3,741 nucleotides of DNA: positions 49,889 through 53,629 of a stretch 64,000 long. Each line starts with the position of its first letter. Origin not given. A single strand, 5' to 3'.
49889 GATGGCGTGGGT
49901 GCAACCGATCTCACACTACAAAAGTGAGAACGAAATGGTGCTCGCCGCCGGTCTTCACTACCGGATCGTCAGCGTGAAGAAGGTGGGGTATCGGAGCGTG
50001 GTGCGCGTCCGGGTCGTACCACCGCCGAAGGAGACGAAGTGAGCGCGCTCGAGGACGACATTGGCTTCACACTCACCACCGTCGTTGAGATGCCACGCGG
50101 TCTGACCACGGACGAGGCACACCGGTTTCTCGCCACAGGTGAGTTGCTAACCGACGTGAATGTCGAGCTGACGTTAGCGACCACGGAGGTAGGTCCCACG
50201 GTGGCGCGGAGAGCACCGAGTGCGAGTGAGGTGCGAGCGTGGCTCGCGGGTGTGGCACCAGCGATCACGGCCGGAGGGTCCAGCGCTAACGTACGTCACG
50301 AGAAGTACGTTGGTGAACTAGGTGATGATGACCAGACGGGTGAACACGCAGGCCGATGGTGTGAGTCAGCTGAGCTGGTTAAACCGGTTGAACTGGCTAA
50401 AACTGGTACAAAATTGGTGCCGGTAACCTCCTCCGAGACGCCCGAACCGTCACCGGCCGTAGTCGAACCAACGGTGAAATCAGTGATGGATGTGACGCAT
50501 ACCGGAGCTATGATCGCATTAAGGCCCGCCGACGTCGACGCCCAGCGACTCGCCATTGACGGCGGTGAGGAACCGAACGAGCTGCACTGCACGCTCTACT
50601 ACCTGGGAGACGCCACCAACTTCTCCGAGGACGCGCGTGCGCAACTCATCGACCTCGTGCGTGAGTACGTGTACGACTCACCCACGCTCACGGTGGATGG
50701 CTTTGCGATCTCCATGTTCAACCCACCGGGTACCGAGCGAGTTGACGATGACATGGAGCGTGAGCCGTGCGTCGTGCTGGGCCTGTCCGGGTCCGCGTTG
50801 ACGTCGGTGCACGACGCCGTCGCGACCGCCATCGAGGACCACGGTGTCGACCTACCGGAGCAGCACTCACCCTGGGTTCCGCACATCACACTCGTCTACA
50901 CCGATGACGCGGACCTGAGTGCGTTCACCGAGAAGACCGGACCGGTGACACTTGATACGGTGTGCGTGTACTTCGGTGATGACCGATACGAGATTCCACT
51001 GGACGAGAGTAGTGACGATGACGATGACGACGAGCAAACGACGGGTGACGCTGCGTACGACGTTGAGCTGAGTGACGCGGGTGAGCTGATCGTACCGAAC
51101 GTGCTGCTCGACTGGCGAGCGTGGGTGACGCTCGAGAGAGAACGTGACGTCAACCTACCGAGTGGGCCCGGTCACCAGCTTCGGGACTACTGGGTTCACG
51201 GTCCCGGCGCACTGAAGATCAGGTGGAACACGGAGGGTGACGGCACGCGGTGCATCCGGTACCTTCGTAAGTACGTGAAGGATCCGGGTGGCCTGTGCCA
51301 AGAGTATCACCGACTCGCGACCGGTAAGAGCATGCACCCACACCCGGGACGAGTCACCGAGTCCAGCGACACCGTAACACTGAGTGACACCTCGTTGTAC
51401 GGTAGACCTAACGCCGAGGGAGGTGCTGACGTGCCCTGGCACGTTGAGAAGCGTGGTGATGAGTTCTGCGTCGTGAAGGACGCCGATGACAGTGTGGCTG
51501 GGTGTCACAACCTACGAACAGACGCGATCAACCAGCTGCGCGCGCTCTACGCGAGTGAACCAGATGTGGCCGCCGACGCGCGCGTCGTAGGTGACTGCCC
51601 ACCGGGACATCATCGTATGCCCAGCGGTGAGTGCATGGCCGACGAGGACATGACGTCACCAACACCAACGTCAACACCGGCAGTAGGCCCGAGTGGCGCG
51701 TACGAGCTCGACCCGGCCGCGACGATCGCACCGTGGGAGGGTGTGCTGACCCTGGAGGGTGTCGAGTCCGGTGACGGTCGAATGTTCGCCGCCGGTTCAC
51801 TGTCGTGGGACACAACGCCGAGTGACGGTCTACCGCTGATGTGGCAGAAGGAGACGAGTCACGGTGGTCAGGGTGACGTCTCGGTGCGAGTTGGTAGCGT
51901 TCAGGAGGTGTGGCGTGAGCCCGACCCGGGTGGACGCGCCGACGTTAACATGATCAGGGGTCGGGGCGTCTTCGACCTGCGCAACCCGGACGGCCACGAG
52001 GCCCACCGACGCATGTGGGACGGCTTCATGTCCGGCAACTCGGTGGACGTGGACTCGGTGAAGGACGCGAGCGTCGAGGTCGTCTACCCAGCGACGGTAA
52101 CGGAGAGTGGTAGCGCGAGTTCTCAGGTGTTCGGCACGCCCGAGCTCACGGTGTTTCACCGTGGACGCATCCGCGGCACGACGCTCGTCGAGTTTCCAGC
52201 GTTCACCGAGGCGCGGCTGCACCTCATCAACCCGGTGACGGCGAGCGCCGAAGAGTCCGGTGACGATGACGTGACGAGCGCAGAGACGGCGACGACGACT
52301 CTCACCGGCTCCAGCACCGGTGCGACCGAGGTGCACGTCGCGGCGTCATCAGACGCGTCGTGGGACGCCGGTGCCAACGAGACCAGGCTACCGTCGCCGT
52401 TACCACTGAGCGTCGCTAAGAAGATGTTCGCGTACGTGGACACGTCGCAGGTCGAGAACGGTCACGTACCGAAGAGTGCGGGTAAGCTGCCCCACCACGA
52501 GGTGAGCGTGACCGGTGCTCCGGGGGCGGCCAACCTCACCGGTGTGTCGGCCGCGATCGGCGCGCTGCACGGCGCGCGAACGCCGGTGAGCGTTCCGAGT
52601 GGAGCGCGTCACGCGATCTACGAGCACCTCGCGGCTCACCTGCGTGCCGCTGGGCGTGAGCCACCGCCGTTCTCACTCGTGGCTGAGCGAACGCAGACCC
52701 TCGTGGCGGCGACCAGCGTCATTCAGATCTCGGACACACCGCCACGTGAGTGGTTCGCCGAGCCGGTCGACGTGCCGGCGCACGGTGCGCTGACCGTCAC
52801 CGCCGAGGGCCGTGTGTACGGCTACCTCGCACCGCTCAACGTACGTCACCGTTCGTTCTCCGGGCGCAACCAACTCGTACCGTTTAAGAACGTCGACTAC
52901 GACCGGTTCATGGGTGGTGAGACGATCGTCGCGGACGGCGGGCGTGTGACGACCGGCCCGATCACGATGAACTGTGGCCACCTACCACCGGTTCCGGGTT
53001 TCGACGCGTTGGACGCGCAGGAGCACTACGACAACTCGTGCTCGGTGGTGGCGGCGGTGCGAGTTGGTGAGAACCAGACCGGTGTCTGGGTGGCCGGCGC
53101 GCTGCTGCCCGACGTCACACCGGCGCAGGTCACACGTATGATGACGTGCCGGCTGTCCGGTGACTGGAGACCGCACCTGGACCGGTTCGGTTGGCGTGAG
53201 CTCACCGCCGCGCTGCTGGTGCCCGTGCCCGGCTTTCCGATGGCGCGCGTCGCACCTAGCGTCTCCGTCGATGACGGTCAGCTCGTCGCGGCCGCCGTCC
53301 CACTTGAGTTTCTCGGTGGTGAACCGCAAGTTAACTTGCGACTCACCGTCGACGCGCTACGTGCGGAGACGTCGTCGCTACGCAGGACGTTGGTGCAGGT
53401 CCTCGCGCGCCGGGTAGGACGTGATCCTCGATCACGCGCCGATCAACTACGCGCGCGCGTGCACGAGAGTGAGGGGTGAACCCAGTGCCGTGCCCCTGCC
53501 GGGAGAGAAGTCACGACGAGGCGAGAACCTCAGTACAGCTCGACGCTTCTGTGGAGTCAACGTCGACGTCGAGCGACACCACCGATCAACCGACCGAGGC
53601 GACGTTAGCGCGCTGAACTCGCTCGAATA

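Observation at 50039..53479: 2H phosphoesterase (HxT...HxT) domain fused to the prohead protease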

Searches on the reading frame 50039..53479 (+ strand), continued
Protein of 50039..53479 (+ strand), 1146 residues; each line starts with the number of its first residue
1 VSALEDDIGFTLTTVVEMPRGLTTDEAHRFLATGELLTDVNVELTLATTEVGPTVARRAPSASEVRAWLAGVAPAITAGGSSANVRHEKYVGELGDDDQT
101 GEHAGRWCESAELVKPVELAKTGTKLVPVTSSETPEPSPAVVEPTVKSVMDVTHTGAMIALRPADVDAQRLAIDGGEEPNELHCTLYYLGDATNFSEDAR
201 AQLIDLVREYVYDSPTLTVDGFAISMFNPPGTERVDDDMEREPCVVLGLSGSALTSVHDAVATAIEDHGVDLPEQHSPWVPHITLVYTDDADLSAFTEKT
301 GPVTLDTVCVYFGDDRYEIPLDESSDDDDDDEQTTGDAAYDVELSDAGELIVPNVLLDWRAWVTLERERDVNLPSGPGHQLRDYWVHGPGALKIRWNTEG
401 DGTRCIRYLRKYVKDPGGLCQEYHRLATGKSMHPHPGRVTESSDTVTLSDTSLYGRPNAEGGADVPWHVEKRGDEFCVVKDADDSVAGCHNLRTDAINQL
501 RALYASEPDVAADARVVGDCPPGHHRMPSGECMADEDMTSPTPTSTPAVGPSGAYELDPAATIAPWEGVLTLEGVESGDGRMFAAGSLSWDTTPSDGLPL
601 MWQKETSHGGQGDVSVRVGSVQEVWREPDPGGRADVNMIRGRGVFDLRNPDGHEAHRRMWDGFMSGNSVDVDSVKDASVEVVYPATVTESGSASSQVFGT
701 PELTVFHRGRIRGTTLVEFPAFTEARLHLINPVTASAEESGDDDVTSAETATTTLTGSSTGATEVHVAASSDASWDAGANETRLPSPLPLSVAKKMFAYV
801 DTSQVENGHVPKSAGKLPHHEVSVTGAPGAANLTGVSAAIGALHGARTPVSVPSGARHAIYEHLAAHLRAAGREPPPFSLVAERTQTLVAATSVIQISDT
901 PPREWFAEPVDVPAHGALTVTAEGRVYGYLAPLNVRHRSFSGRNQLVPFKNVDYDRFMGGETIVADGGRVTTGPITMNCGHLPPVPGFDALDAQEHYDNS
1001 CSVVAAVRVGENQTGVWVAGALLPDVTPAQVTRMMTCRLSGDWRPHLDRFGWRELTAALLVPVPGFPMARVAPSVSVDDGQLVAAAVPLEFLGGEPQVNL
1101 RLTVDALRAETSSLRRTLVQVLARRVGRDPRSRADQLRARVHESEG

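Call 55: get_annotated_region(hit=H33, flank=6000)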
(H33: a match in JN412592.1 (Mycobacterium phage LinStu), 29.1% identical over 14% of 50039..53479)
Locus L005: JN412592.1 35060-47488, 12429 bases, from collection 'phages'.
description: Mycobacterium phage LinStu, complete genome.
organism: Mycobacterium phage LinStu (NCBI taxid 1074307)
taxonomy: Viruses; Duplodnaviria; Heunggongvirae; Uroviricota; Caudoviricetes; Ceeclamvirinae; Bixzunavirus; Bixzunavirus Bxz1
host: Mycobacterium smegmatis mc2 155; source: soil; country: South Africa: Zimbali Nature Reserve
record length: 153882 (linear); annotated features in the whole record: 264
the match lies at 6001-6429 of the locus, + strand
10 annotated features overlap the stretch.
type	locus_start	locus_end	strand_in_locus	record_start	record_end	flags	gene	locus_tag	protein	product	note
CDS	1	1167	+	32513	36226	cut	88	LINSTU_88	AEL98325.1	hypothetical protein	gp88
CDS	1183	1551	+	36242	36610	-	89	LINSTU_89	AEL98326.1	hypothetical protein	gp89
CDS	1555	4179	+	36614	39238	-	90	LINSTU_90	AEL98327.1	hypothetical protein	gp90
CDS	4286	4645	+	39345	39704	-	91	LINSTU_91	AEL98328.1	hypothetical protein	gp91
CDS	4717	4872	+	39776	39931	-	92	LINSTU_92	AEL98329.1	hypothetical protein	gp92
CDS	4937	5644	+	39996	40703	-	93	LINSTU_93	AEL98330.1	ThyX-like thymidylate synthase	gp93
CDS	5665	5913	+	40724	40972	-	94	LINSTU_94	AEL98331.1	hypothetical protein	gp94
CDS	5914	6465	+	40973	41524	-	95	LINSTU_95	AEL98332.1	RNA ligase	gp95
CDS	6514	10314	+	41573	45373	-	96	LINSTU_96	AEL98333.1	hypothetical protein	gp96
CDS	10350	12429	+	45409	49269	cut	97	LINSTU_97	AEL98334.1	hypothetical protein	gp97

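Call 56: get_annotated_region(hit=H3, flank=5000)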
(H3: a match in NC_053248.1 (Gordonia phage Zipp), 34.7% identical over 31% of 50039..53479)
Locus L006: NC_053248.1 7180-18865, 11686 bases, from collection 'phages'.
description: Gordonia phage Zipp, complete genome.
organism: Gordonia phage Zipp (NCBI taxid 2591212)
taxonomy: Viruses; Duplodnaviria; Heunggongvirae; Uroviricota; Caudoviricetes; Zitchvirus; Zitchvirus zipp
host: Gordonia terrae 3612; source: soil; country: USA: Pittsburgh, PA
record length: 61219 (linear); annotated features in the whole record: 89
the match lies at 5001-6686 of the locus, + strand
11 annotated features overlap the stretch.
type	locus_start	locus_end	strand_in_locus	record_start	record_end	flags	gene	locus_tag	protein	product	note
CDS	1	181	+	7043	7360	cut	13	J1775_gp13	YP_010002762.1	hypothetical protein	-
CDS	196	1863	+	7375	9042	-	14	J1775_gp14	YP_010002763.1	portal protein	-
CDS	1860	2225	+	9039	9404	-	15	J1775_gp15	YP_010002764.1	hypothetical protein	-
CDS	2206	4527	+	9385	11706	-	16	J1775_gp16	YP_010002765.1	head morphogenesis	-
CDS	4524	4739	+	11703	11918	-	17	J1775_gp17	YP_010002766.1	hypothetical protein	-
CDS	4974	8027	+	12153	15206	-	18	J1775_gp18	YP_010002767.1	head maturation protease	-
CDS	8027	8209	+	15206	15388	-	19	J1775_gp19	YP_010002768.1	hypothetical protein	-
CDS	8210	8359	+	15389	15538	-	20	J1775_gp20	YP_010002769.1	hypothetical protein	-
CDS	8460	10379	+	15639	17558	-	21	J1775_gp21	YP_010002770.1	major head protein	-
CDS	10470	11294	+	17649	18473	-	22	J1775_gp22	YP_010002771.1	hypothetical protein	-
CDS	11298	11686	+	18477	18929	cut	23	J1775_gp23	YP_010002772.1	hypothetical protein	-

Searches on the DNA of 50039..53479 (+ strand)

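Call 5: search_dna_similar(collection=phages, mode=near, query=window:50039-53479:+, max_rows=30)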
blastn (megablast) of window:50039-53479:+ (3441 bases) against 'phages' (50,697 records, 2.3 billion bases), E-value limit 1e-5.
No match.
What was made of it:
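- Tried and rejected: A near-identity search of the gene against 50,697 phage genomes found nothing (call 5).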

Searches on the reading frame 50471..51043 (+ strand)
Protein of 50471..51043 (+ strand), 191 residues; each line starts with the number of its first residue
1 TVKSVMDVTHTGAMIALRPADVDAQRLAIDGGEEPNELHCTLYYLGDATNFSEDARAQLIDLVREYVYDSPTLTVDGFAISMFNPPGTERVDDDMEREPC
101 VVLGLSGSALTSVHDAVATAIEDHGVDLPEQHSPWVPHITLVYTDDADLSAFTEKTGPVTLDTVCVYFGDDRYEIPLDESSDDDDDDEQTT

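Call 29: predict_structure(alignment_id=A1)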
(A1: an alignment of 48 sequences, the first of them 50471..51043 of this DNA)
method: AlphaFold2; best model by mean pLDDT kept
length: 191 residues; sequences in the alignment: 48
mean_pLDDT: 91.8   pTM: 0.85
mean pLDDT of the five models: 91.8, 91.5, 91.4, 91.1, 91.1
residues with pLDDT >= 90: 155; 70-90: 15; 50-70: 18; < 50: 3
segments of 3 or more residues with pLDDT < 50: none
pLDDT, mean of each block of 10 residues (from residue 1): 67 98 98 97 98 98 97 98 89 83 98 98 97 96 96 98 98 89 55 64
secondary structure, 60 per line:
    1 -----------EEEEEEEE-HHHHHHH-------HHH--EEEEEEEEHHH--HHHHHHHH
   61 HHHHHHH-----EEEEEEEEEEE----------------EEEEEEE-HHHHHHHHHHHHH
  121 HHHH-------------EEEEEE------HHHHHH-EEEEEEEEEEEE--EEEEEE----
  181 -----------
elements in order: E12-19 H21-27 E40-47 H53-67 E73-83 E100-106 H108-124 E138-143 H150-155 E157-168 E171-176
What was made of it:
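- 50486..51013 (+): 2H phosphoesterase domain (residues 150-325). AlphaFold pLDDT 91.8 (call 29).
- On 2H phosphoesterase superfamily: The model has pLDDT 91.8, and the His residues sit at the start of strands 40-47 and 138-143 (call 29).
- Checked: The AlphaFold model has pLDDT 91.8 (call 29).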

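Call 32: fold_search(model_id=the predicted structure, library=pdb)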
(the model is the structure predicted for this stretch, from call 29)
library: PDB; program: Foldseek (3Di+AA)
matches with E <= 10: 171; with E <= 0.001: 48
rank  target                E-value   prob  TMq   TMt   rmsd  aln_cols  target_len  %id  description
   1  5ldm_A                1.5e-06  1.00  0.56  0.61   4.7       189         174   16  Crystal structure of E.coli LigT complexed with 2'-AMP (released 2017-01-18)
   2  4qak_A                2.4e-06  1.00  0.56  0.62   4.8       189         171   16  Crystal structure of phosphoesterase (released 2014-10-22)
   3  5h7e                  3.2e-06  1.00  0.53  0.56   6.1       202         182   16  Crystal Structure of native drCPDase (released 2017-09-27)
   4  1iuh                  6.4e-06  1.00  0.53  0.55   5.8       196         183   14  Crystal structure of TT0787 of thermus thermophilus HB8 (released 2003-06-17)
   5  1vdx                  6.8e-06  1.00  0.56  0.57   5.1       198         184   16  Crystal Structure of a Pyrococcus horikoshii protein with similarities to 2'5' RNA-ligase (released 2005-04-12)
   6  5v1m                  8.5e-06  1.00  0.60  0.62   6.0       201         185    8  Structure of human Usb1 with uridine 5'-monophosphate (released 2017-08-16)
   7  5ldm_B                8.5e-06  1.00  0.53  0.58   5.4       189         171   14  Crystal structure of E.coli LigT complexed with 2'-AMP (released 2017-01-18)
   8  4qak_B                9.0e-06  1.00  0.57  0.62   4.7       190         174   16  Crystal structure of phosphoesterase (released 2014-10-22)
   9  5ldi_A                1.3e-05  1.00  0.57  0.61   5.1       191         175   15  Crystal structure of E.coli LigT in apo form (released 2017-01-18)
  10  9q2y_A                2.2e-05  1.00  0.49  0.57   5.7       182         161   15  Phosphodiesterase from Burkholderia phage BCSR5 in the open lid conformation (released 2025-11-05)
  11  5ldi_D                2.2e-05  1.00  0.50  0.55   5.4       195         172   13  Crystal structure of E.coli LigT in apo form (released 2017-01-18)
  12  5ldo_D                2.2e-05  1.00  0.47  0.52   6.1       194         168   15  Crystal structure of E.coli LigT complexed with 3'-AMP (released 2017-01-18)
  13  5ldk_B                2.8e-05  1.00  0.55  0.60   5.0       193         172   15  Crystal structure of E.coli LigT complexed with ATP (released 2017-01-18)
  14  5ldj_D                3.3e-05  1.00  0.51  0.58   5.3       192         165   15  Crystal structure of E.coli LigT complexed with phosphate (released 2017-01-18)
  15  5ldp_B                3.8e-05  1.00  0.54  0.61   4.8       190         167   15  Crystal structure of E.coli LigT complexed with ATP (released 2017-01-18)
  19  7t26                  7.4e-05  1.00  0.40  0.54   7.9       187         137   15  Structure of phage FBB1 anti-CBASS nuclease Acb1 in apo state (released 2022-04-20)
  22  7t27                  1.0e-04  1.00  0.40  0.52   8.8       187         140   16  Structure of phage FBB1 anti-CBASS nuclease Acb1-3'3'-cGAMP complex in post reaction state (released 2022-04-20)
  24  9q2y_B                1.2e-04  1.00  0.50  0.59   5.1       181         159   15  Phosphodiesterase from Burkholderia phage BCSR5 in the open lid conformation (released 2025-11-05)
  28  1jh6_A                1.7e-04  1.00  0.55  0.57   6.4       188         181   12  Semi-reduced Cyclic Nucleotide Phosphodiesterase from Arabidopsis thaliana (released 2002-02-06)
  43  1fsi_A                5.2e-04  1.00  0.46  0.49   6.7       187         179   12  CRYSTAL STRUCTURE OF CYCLIC NUCLEOTIDE PHOSPHODIESTERASE OF APPR>P FROM ARABIDOPSIS THALIANA (released 2000-11-22)
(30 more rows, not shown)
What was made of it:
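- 50486..51013 (+): Foldseek top 50 hits are all 2H enzymes, best E. coli LigT at E = 1.5e-6 (call 32).
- On 2H phosphoesterase superfamily: All 50 best Foldseek PDB hits are 2H enzymes (call 32).
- On Acb1 anti-CBASS nuclease family: TM-score normalised to the query is 0.40-0.50, lower than for LigT, CPDase and Usb1 (call 32).
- Closest known: Acb1 anti-CBASS nuclease. Same: It appears among the fold hits as 7t26, 7t27 and 9q2y (call 32).
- Checked: The best 50 Foldseek PDB hits are all 2H enzymes (call 32).
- Human Usb1 is among the best fold matches, with TM 0.60-0.61, the highest query-normalised values in the list (call 32). Plant and yeast 2H CPDases act on Appr>p; 1fsi and 1jh6 are among the fold hits (call 32).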

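Call 33: search_solved_structures(query=A1, max_evalue=10, show_alignments=4)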
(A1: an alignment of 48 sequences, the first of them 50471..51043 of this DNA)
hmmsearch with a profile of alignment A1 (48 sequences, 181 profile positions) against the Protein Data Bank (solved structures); distinct sequences matched with E-value up to 10: 10.
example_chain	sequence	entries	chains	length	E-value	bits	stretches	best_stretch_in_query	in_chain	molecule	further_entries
1vdx_A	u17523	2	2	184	0.00011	25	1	32-132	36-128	Hypothetical protein PH0099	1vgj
2fyh_A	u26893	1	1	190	0.00025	23.9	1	32-132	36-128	putative integral membrane transport protein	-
1iuh_A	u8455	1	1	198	0.0018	21.1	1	31-136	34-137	2'-5' RNA Ligase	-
5ldi_A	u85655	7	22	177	0.0051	19.6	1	31-60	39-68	RNA 2',3'-cyclic phosphodiesterase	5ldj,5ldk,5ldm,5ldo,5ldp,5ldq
4qak_A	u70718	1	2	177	0.0053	19.6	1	31-60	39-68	2'-5'-RNA ligase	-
5h7e_A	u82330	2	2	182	0.041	16.7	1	31-137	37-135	RNA 2',3'-cyclic phosphodiesterase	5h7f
7aor_ar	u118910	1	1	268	0.1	15.4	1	31-138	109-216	AKAP7_NLS domain-containing protein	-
4z5v_A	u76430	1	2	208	0.11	15.2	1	48-140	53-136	Non-structural protein 2a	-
9q2g_A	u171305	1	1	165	0.19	14.5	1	68-142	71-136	Anti-CBASS protein Acb1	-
9q2y_A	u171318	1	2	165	0.96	12.2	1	69-142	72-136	Anti-CBASS protein Acb1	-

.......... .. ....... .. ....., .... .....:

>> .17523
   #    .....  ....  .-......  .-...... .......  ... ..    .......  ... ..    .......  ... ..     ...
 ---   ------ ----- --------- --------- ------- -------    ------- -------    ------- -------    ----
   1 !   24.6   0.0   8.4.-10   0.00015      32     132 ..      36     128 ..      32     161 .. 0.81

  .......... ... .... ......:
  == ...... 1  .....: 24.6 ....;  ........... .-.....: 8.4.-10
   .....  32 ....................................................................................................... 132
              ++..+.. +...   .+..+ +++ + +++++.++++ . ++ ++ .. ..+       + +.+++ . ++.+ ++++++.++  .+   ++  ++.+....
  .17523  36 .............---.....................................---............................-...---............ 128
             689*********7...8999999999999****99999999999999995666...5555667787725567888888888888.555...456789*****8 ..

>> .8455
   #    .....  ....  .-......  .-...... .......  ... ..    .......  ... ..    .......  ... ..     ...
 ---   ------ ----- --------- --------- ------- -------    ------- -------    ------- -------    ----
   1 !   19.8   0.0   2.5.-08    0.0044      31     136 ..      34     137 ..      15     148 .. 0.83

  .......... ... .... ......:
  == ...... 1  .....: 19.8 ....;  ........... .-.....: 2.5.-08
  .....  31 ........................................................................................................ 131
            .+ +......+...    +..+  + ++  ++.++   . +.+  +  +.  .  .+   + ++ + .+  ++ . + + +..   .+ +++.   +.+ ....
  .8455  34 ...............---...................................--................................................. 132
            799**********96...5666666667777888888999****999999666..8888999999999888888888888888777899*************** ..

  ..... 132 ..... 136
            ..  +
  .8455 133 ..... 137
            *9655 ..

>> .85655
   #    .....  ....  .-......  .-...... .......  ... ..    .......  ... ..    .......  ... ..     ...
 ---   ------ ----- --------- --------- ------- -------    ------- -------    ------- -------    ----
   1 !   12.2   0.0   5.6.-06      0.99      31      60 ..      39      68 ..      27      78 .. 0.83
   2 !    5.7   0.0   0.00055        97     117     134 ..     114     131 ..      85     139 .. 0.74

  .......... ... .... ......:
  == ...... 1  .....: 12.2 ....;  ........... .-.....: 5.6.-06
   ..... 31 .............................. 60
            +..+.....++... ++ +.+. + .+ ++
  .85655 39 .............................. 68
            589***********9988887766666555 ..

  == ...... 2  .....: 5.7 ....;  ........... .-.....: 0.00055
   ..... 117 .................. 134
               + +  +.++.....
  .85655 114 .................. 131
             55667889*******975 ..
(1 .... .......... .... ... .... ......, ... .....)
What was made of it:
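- On 2H phosphoesterase superfamily: Both motifs align with those of solved enzymes (call 33).
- On Acb1 anti-CBASS nuclease family: Profile E = 0.19-0.96 (call 33).
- Closest known: LigT/ThpR family of RNA 2',3'-cyclic phosphodiesterases. Same: Both HxT motifs and the N-terminal strand align (calls 32, 33).
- Checked: A profile of the family aligns both HxT motifs with those of solved LigT-like enzymes (call 33).
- The match to Acb1 is weaker: TM 0.40, profile E = 0.19-0.96 (calls 32, 33). The closest solved relatives are LigT-like enzymes, both by sequence profile (PH0099 E = 1e-4; TT0787; LigT) and by fold (calls 32, 33).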

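Call 64: search_protein_representatives(alignment_id=A1)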
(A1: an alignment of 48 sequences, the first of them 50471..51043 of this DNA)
Query: 48 sequences, 181 profile positions. Proteins with E-value up to 0.001 (for the whole library): 5023; up to 1e-10: 3187; up to 1e-30: 750. The best 150 are listed.
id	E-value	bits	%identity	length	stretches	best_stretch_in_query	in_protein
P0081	1.0e-69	250.0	-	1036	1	1-178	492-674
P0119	1.5e-68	246.2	-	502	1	2-173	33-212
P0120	2.3e-68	245.6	-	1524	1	3-174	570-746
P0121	7.0e-68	244.1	-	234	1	1-176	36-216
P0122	1.5e-67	243.0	-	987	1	2-174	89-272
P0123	1.9e-67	242.6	-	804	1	2-172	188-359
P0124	5.0e-67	241.3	-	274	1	1-176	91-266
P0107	5.7e-67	241.1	-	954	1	4-175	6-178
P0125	5.7e-67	241.1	-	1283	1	1-179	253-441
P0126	6.5e-67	240.9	-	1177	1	3-174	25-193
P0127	1.4e-66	239.8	-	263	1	2-175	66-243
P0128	3.0e-66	238.8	-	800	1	4-175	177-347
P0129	6.1e-66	237.7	-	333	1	2-178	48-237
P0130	6.4e-66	237.7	-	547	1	8-175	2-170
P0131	8.6e-66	237.2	-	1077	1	4-178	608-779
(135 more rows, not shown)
